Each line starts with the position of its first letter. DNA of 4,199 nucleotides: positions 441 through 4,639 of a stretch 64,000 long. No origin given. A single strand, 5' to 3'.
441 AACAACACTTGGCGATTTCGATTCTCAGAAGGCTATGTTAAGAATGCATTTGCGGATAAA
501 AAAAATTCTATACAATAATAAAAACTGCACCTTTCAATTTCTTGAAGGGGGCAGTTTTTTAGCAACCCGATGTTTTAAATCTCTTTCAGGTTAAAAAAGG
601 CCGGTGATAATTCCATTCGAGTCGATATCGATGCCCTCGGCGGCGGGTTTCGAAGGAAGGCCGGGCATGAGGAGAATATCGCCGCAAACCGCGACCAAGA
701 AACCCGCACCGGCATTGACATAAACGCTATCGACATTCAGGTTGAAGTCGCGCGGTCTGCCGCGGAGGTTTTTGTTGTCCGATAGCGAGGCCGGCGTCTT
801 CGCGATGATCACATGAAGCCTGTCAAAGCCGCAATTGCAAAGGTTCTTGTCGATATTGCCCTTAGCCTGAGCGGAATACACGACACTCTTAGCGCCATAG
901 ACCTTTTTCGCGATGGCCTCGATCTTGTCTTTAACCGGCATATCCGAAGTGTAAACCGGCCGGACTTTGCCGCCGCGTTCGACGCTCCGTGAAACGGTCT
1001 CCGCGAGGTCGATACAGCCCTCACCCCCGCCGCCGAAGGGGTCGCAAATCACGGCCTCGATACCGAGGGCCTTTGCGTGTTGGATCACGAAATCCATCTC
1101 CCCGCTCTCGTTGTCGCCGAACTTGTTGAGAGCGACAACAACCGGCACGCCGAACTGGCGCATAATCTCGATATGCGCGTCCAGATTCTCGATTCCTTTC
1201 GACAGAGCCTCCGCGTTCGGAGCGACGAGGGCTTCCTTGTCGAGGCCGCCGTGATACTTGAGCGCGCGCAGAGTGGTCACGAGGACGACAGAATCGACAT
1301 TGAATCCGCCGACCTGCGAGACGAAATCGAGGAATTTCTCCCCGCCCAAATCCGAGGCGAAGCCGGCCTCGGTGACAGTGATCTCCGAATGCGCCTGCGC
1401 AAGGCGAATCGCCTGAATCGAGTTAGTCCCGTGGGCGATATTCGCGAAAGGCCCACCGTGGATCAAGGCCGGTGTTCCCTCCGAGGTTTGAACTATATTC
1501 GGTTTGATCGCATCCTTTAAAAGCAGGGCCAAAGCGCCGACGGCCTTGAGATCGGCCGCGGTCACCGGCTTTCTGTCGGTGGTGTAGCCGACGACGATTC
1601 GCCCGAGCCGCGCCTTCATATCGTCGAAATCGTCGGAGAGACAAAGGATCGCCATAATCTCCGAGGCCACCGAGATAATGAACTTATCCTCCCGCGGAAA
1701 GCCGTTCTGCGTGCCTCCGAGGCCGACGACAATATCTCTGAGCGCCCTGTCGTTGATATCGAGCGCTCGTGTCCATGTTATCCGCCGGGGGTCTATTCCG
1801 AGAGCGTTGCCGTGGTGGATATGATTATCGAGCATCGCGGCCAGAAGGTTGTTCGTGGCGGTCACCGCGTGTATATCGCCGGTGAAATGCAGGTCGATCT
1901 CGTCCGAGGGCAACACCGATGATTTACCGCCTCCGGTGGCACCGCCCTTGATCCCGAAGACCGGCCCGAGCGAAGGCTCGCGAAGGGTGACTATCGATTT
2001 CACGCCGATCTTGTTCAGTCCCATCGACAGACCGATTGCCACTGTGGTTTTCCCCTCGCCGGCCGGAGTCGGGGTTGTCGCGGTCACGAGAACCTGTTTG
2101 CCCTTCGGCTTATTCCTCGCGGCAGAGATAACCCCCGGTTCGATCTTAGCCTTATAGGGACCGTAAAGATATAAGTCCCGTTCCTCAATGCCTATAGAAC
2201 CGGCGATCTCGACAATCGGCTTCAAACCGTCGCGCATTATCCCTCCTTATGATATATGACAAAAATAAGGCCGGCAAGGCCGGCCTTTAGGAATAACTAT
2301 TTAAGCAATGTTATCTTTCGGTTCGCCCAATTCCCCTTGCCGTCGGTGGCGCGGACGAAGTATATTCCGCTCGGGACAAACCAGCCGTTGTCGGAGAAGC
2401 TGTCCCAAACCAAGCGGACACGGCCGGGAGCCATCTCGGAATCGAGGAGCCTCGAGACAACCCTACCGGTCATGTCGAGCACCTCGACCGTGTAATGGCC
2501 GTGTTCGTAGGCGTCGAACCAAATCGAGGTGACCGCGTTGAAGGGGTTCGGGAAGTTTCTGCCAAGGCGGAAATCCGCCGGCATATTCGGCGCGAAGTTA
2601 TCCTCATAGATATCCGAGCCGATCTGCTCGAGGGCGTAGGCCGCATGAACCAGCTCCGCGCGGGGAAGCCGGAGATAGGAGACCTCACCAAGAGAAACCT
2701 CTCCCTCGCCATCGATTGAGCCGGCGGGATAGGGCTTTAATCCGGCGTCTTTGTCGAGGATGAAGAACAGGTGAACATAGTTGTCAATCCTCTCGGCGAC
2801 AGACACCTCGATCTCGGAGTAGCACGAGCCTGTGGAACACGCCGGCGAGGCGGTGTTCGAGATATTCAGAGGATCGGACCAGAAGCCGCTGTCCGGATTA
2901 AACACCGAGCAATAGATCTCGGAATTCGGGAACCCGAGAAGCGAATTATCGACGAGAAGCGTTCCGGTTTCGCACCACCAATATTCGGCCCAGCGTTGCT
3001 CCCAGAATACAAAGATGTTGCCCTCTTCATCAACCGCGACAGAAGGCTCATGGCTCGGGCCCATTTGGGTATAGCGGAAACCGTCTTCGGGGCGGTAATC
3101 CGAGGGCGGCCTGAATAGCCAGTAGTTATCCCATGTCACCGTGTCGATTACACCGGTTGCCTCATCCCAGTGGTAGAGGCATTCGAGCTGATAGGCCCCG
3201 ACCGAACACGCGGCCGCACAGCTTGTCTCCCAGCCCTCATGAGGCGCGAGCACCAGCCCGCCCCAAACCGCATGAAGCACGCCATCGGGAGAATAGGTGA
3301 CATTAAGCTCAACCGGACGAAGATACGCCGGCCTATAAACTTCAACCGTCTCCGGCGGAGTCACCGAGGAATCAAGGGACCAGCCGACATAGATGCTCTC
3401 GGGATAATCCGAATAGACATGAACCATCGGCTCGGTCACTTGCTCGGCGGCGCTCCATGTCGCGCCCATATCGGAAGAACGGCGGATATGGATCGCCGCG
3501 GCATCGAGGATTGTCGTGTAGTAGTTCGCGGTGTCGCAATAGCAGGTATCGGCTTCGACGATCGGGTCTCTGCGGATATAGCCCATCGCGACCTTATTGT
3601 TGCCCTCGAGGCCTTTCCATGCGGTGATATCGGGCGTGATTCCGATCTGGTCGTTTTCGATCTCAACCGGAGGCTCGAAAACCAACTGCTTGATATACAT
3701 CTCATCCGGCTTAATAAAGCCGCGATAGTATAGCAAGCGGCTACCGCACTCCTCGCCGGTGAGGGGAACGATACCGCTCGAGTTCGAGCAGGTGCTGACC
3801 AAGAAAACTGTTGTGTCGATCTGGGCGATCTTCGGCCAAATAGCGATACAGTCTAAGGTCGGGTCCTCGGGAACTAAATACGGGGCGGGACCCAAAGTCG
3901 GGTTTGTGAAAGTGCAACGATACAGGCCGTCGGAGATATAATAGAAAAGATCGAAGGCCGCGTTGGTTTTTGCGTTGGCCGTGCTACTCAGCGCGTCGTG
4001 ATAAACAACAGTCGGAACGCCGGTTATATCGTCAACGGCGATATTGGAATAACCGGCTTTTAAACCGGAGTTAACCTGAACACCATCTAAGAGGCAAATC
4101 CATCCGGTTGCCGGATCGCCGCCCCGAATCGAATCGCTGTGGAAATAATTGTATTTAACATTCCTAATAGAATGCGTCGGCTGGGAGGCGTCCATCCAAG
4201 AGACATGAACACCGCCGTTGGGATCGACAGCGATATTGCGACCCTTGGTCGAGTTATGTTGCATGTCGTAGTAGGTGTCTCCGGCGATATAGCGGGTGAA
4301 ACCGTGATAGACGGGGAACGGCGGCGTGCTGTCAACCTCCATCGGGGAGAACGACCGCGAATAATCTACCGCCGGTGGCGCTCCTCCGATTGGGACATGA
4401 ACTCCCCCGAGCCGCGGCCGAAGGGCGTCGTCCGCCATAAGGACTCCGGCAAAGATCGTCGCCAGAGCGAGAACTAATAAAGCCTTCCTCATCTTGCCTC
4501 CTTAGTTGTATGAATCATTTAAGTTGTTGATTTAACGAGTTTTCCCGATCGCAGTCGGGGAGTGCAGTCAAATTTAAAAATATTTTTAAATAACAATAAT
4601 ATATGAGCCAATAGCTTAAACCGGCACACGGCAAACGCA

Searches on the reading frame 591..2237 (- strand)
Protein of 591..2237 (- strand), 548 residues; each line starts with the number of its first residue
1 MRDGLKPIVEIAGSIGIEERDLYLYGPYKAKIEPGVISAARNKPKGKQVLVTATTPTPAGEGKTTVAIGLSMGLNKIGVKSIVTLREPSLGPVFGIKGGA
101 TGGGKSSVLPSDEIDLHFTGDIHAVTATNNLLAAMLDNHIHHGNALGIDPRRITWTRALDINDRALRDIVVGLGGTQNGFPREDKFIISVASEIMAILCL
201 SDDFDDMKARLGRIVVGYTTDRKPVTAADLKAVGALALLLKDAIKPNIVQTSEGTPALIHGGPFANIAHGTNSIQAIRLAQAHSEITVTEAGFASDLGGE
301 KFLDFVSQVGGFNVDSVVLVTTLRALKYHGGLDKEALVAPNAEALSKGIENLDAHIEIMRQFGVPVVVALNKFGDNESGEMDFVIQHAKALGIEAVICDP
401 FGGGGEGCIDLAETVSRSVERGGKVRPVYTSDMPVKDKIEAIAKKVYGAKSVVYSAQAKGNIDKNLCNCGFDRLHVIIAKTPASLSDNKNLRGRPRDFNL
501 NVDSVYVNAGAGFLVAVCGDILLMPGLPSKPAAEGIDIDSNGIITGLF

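Call 38: find_encoding_contigs(protein=window:591-2237:-, flank=10000, max_places=10)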
Protein window:591-2237:- (548 aa): 12 contigs read that carry it; 7 places shown.
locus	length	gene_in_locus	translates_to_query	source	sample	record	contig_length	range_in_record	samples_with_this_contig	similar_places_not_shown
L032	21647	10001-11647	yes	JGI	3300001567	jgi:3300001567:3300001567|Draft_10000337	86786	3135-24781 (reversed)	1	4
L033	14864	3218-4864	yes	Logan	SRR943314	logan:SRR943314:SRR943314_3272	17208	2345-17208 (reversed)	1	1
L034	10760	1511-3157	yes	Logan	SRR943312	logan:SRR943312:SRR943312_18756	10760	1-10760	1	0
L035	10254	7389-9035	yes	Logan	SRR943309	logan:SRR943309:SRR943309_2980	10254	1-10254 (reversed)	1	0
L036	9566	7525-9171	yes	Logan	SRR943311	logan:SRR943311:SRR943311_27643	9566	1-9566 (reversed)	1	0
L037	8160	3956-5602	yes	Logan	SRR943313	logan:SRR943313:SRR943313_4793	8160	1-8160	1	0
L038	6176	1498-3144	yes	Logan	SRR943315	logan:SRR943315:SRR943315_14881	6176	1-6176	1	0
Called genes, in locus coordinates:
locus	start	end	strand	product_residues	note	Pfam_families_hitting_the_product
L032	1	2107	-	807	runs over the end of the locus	PF13567:DUF4131, PF03772:Competence, PF00753:Lactamase_B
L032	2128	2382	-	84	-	-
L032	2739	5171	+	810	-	PF18962:Por_Secre_tail (faint), PF13860:FlgD_ig (weak)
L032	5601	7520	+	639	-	PF13176:TPR_7 (faint), PF13432:TPR_16 (weak), PF13414:TPR_11 (weak), PF14559:TPR_19 (weak), PF13371:TPR_9, PF13424:TPR_12, PF00515:TPR_1 (weak), PF07719:TPR_2 (weak), +6 more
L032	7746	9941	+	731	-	PF06739:SBBP (faint)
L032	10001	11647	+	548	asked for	PF01268:FTHFS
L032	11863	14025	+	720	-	PF13860:FlgD_ig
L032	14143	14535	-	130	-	PF02310:B12-binding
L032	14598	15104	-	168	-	PF02572:CobA_CobO_BtuR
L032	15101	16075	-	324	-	PF03308:MeaB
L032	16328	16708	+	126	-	PF01042:Ribonuc_L-PSP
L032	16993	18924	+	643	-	PF04932:Wzy_C, PF13428:TPR_14 (faint), PF14559:TPR_19 (faint)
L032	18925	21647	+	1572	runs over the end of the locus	PF00069:Pkinase, PF07714:PK_Tyr_Ser-Thr, PF13191:AAA_16 (weak), PF17874:TPR_MalT, PF13492:GAF_3, PF00158:Sigma54_activat, PF14532:Sigma54_activ_2, PF25601:AAA_lid_14, +8 more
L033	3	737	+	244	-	?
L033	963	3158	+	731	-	PF06739:SBBP (faint)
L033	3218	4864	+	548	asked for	PF01268:FTHFS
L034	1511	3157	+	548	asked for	PF01268:FTHFS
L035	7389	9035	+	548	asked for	PF01268:FTHFS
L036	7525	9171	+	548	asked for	PF01268:FTHFS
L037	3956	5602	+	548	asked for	PF01268:FTHFS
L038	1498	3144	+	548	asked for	PF01268:FTHFS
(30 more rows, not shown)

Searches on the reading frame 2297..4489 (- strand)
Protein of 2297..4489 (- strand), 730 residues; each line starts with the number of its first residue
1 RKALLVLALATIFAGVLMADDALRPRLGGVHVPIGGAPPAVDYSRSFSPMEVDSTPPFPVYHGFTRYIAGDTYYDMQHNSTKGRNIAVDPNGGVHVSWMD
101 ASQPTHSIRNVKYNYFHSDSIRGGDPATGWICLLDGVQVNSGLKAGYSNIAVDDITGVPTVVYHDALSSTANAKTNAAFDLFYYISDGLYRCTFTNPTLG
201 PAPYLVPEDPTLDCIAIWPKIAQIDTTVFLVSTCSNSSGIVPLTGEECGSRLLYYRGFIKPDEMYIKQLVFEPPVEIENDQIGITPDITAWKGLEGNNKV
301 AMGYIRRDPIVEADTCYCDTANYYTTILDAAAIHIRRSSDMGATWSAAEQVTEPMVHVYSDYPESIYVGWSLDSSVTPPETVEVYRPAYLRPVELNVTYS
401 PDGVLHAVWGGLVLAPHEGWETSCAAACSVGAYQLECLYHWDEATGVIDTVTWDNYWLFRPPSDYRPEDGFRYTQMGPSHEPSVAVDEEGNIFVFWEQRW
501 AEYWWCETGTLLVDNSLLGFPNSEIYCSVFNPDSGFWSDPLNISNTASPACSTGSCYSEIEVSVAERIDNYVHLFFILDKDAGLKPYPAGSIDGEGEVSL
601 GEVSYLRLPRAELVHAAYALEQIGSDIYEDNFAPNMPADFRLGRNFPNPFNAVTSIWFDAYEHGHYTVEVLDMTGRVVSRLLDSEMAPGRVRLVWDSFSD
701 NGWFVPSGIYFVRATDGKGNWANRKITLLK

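Call 42: find_homologous_proteins(query=window:2297-4489:-, max_evalue=1e-10)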
Query window:2297-4489:- (730 aa): 23 proteins with E <= 1e-10 among 8000 candidates.
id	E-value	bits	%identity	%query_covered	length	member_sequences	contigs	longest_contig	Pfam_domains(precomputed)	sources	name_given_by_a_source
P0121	0.0e+0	1282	72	100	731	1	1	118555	-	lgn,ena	-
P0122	0.0e+0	1195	70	97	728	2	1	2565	-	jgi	jgi:hypothetical protein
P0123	0.0e+0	1184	69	100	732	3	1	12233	-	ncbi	-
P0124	0.0e+0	1106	64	100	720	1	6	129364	PF13860.13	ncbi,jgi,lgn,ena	-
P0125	0.0e+0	1088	63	100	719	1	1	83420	PF13860.13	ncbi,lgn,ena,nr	ncbi:T9SS type A sorting domain-containing protein [bacterium]|nr:T9SS type A sorting domain-contain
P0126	0.0e+0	1053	61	100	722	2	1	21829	PF13860.13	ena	-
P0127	0.0e+0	1045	62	100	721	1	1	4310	PF13860.13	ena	-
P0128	0.0e+0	1026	63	100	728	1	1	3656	PF13860.13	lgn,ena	-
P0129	0.0e+0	1012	58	100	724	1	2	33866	PF13860.13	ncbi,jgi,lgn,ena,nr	ncbi:MAG TPA: T9SS type A sorting domain-containing protein [candidate division Zixibacteria bacteri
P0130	4.8e-238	811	53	99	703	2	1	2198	PF13860.13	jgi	-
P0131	2.7e-234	798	51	100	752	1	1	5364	PF13860.13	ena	-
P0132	4.2e-231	788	51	100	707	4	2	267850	PF13860.13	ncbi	-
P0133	2.3e-227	775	51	100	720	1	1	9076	PF13860.13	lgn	-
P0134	2.0e-226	772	51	98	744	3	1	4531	-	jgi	-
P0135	1.9e-222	759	51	99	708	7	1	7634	PF13860.13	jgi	-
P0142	3.3e-172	593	43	100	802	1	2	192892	-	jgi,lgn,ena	-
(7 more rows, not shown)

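Call 43: find_encoding_contigs(protein=P0121, flank=10000, max_places=10)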
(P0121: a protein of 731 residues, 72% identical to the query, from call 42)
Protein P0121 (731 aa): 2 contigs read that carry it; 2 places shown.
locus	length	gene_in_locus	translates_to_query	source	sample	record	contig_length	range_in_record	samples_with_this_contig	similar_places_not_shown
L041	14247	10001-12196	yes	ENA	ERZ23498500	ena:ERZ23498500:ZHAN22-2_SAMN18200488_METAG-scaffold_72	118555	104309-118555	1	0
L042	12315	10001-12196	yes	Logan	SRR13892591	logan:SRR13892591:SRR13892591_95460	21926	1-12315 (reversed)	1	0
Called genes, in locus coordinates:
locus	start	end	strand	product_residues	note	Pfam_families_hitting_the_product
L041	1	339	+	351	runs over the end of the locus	PF07584:BatA (weak), PF00092:VWA, PF13519:VWA_2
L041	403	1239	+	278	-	PF03631:Virul_fac_BrkB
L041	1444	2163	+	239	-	PF24575:TPR_Slam (faint), PF13181:TPR_8 (faint), PF13428:TPR_14 (faint), PF13432:TPR_16 (faint), PF13424:TPR_12, PF00515:TPR_1, PF07719:TPR_2 (weak), PF13414:TPR_11 (weak), +1 more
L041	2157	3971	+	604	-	PF13584:BatD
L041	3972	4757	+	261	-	PF13181:TPR_8 (faint), PF13428:TPR_14 (faint), PF13414:TPR_11 (weak), PF00515:TPR_1 (weak), PF07719:TPR_2 (weak), PF13414:TPR_11 (weak), PF08239:SH3_3 (weak)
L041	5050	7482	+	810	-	PF18962:Por_Secre_tail (weak)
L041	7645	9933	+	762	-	PF13231:PMT_2, PF13176:TPR_7 (faint), PF07719:TPR_2 (faint), PF13174:TPR_6 (faint), PF13181:TPR_8 (faint), PF13371:TPR_9 (faint), PF00515:TPR_1 (weak), PF13414:TPR_11 (weak), +6 more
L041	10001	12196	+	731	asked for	-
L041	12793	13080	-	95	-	-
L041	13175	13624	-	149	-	-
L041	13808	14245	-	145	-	?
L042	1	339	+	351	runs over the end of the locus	PF07584:BatA (weak), PF00092:VWA, PF13519:VWA_2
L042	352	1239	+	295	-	PF03631:Virul_fac_BrkB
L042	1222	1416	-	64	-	-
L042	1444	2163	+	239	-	PF24575:TPR_Slam (faint), PF13181:TPR_8 (faint), PF13428:TPR_14 (faint), PF13432:TPR_16 (faint), PF13424:TPR_12, PF00515:TPR_1, PF07719:TPR_2 (weak), PF13414:TPR_11 (weak), +1 more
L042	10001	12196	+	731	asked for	-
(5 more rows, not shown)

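Call 44: find_encoding_contigs(protein=P0123, flank=10000, max_places=10)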
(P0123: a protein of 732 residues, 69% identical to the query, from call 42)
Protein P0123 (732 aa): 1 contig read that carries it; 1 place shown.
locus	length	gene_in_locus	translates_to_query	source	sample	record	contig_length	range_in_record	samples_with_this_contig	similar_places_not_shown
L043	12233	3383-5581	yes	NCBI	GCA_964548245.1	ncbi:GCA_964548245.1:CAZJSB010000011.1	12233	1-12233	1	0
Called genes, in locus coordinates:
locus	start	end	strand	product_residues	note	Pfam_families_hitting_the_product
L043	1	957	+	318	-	?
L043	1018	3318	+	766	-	PF13231:PMT_2, PF00515:TPR_1 (faint), PF07721:TPR_4 (faint), PF13176:TPR_7 (faint), PF13181:TPR_8 (faint), PF13371:TPR_9 (faint), PF13432:TPR_16 (weak), PF07719:TPR_2 (weak), +5 more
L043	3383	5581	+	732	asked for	-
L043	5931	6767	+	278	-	PF25199:nSTAND_NTPase5 (faint), PF00142:Fer4_NifH (faint), PF10609:ParA, PF01656:CbiA, PF02374:ArsA_ATPase (weak), PF09140:MipZ (weak), PF13614:AAA_31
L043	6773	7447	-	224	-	PF02578:Cu-oxidase_4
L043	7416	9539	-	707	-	PF04932:Wzy_C, PF01075:Glyco_transf_9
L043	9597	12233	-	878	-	?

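Call 50: find_encoding_contigs(protein=P0129, flank=10000, max_places=10)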
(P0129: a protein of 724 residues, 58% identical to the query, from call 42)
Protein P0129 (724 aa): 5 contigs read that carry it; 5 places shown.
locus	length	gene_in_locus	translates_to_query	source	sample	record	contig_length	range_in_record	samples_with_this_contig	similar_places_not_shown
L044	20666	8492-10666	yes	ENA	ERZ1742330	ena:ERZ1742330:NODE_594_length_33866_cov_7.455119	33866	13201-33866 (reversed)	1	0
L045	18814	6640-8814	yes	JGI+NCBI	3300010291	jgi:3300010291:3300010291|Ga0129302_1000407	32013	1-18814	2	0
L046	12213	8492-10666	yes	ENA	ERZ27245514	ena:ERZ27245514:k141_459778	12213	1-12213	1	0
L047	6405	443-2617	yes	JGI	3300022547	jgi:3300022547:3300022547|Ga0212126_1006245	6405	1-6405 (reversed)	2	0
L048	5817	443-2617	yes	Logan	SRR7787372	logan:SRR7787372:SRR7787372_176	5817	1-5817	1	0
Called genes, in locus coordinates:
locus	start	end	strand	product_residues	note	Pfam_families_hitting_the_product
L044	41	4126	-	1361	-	PF13205:Big_5 (faint), PF13620:CarboxypepD_reg, PF13715:CarbopepD_reg_2, PF13860:FlgD_ig (weak)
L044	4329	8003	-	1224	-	PF13715:CarbopepD_reg_2 (faint), PF22904:NOMO1-like_2nd (faint), PF13620:CarboxypepD_reg, PF18962:Por_Secre_tail (weak)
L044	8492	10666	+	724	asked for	PF13860:FlgD_ig (weak)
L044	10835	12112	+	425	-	PF00202:Aminotran_3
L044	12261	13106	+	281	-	PF01656:CbiA, PF02374:ArsA_ATPase (weak), PF09140:MipZ, PF10609:ParA, PF13614:AAA_31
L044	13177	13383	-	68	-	-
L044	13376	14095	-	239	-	PF14622:Ribonucleas_3_3, PF00636:Ribonuclease_3, PF00035:dsrm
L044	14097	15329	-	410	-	PF00109:ketoacyl-synt, PF02801:Ketoacyl-synt_C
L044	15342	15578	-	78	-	PF23297:ACP_SdgA_C (weak), PF00550:PP-binding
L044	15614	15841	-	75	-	PF00831:Ribosomal_L29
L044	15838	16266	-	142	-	PF00252:Ribosomal_L16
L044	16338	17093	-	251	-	PF07650:KH_2, PF00189:Ribosomal_S3_C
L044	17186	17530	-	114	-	PF00237:Ribosomal_L22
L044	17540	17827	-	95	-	PF00203:Ribosomal_S19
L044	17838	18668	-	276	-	PF00181:Ribosomal_L2_N, PF03947:Ribosomal_L2_C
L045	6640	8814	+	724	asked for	PF13860:FlgD_ig (weak)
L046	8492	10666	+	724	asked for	PF13860:FlgD_ig (weak)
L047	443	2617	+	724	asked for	PF13860:FlgD_ig (weak)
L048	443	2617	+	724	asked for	PF13860:FlgD_ig (weak)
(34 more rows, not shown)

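Call 51: find_encoding_contigs(protein=P0142, flank=10000, max_places=10)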
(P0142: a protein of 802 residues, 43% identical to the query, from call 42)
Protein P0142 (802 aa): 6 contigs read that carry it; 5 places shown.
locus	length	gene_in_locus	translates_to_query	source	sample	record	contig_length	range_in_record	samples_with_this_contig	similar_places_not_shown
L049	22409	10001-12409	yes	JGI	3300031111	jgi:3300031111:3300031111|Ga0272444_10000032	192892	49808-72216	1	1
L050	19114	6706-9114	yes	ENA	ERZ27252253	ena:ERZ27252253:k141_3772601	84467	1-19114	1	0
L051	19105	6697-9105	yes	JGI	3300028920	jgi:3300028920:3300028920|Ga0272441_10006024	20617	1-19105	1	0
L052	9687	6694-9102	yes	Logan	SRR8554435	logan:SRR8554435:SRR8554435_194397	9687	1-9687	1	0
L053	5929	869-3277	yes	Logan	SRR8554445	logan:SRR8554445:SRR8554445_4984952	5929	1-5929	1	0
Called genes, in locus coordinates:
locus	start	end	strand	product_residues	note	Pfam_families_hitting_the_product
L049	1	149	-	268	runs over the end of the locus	PF00990:GGDEF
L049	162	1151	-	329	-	PF20030:bpMoxR, PF07726:AAA_3, PF07728:AAA_5, PF17863:AAA_lid_2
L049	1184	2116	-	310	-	-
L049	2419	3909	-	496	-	PF00089:Trypsin, PF10459:Peptidase_S46 (faint), PF13365:Trypsin_2, PF00595:PDZ, PF13180:PDZ_2, PF17820:PDZ_6, PF13180:PDZ_2 (weak), PF17820:PDZ_6 (weak)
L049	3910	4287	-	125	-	PF00072:Response_reg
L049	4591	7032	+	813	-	PF13860:FlgD_ig, PF18962:Por_Secre_tail (weak)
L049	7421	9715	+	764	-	PF13231:PMT_2, PF00515:TPR_1 (faint), PF07719:TPR_2 (faint), PF13176:TPR_7 (faint), PF13181:TPR_8 (faint), PF13424:TPR_12 (faint), PF13432:TPR_16 (weak), PF13432:TPR_16, +7 more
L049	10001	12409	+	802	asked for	-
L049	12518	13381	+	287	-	PF20720:nSTAND3 (faint), PF01656:CbiA, PF02374:ArsA_ATPase (faint), PF10609:ParA, PF13614:AAA_31 (weak)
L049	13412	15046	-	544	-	PF13600:DUF4140, PF13598:DUF4139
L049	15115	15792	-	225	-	PF02578:Cu-oxidase_4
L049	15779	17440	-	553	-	PF04932:Wzy_C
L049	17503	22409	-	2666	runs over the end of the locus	-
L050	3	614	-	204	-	?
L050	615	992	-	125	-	PF00072:Response_reg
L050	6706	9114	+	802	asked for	-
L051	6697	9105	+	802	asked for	-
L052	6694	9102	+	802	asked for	-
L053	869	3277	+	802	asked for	-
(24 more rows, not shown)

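Call 59: find_encoding_contigs(protein=P0124, flank=10000, max_places=10)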
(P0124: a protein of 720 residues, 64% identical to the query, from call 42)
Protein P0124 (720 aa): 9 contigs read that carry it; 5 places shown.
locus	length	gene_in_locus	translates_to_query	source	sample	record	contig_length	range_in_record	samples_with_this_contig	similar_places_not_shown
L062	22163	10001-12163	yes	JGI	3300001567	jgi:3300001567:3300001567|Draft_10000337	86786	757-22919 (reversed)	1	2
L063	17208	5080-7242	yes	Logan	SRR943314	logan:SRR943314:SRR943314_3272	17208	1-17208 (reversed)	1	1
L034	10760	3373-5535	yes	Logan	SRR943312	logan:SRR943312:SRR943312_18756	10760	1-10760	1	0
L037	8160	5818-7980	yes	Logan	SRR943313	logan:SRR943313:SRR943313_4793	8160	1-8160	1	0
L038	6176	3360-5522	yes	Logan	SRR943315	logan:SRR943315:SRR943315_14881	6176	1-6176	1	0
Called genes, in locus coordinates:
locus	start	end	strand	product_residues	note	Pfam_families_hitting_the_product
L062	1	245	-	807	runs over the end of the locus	PF13567:DUF4131, PF03772:Competence, PF00753:Lactamase_B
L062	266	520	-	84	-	-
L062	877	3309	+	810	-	PF18962:Por_Secre_tail (faint), PF13860:FlgD_ig (weak)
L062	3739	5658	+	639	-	PF13176:TPR_7 (faint), PF13432:TPR_16 (weak), PF13414:TPR_11 (weak), PF14559:TPR_19 (weak), PF13371:TPR_9, PF13424:TPR_12, PF00515:TPR_1 (weak), PF07719:TPR_2 (weak), +6 more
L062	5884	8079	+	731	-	PF06739:SBBP (faint)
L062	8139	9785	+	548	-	PF01268:FTHFS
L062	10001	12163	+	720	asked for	PF13860:FlgD_ig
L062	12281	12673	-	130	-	PF02310:B12-binding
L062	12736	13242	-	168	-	PF02572:CobA_CobO_BtuR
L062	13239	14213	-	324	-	PF03308:MeaB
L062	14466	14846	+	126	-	PF01042:Ribonuc_L-PSP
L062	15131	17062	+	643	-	PF04932:Wzy_C, PF13428:TPR_14 (faint), PF14559:TPR_19 (faint)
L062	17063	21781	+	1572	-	PF00069:Pkinase, PF07714:PK_Tyr_Ser-Thr, PF13191:AAA_16 (weak), PF17874:TPR_MalT, PF13492:GAF_3, PF00158:Sigma54_activat, PF14532:Sigma54_activ_2, PF25601:AAA_lid_14, +8 more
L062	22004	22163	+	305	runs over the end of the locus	?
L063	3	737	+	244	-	?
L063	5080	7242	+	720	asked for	PF13860:FlgD_ig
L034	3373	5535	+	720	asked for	PF13860:FlgD_ig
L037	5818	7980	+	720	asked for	PF13860:FlgD_ig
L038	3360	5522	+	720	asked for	PF13860:FlgD_ig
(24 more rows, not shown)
